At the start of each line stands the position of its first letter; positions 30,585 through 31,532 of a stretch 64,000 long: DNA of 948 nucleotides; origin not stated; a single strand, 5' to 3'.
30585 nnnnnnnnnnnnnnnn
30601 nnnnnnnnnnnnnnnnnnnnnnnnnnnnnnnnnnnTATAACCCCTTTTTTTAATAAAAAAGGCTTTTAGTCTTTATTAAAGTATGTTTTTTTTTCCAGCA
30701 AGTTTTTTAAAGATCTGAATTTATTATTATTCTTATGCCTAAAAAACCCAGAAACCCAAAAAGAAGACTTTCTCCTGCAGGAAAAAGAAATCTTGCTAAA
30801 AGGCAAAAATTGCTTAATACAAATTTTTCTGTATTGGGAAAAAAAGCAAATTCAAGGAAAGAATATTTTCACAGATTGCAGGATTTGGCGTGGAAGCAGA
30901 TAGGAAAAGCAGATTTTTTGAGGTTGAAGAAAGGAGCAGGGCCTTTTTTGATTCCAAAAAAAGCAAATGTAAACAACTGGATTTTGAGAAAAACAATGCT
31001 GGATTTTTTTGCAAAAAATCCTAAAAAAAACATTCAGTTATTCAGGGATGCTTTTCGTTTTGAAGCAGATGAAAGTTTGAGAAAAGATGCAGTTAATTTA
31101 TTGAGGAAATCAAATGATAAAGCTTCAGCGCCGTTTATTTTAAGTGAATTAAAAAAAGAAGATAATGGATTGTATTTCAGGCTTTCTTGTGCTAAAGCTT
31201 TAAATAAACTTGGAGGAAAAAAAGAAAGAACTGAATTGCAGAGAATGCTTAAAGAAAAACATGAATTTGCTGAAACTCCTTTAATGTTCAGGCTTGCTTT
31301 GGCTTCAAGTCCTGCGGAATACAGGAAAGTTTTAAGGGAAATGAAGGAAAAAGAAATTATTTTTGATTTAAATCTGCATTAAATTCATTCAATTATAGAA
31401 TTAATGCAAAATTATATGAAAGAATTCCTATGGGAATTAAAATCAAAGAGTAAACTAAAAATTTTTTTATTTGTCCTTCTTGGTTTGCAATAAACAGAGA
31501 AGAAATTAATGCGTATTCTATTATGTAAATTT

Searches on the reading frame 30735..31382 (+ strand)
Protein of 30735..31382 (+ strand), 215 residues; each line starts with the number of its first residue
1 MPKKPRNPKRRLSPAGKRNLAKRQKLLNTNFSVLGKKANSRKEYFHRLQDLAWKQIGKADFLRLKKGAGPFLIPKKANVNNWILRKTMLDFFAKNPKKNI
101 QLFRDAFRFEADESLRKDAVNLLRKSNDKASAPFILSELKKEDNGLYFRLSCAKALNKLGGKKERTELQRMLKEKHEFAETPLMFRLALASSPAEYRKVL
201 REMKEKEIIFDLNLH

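Call 56: search_protein_families(library=pfam, proteins=[window:30735-31382:+], max_evalue=0.001)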
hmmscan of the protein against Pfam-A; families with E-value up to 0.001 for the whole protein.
window:30735-31382:+ (215 aa): 1 family
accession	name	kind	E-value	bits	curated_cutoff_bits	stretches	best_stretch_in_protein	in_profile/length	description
PF13646.12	HEAT_2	-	0.00017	22.2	27.7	1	110-176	11-75/88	HEAT repeats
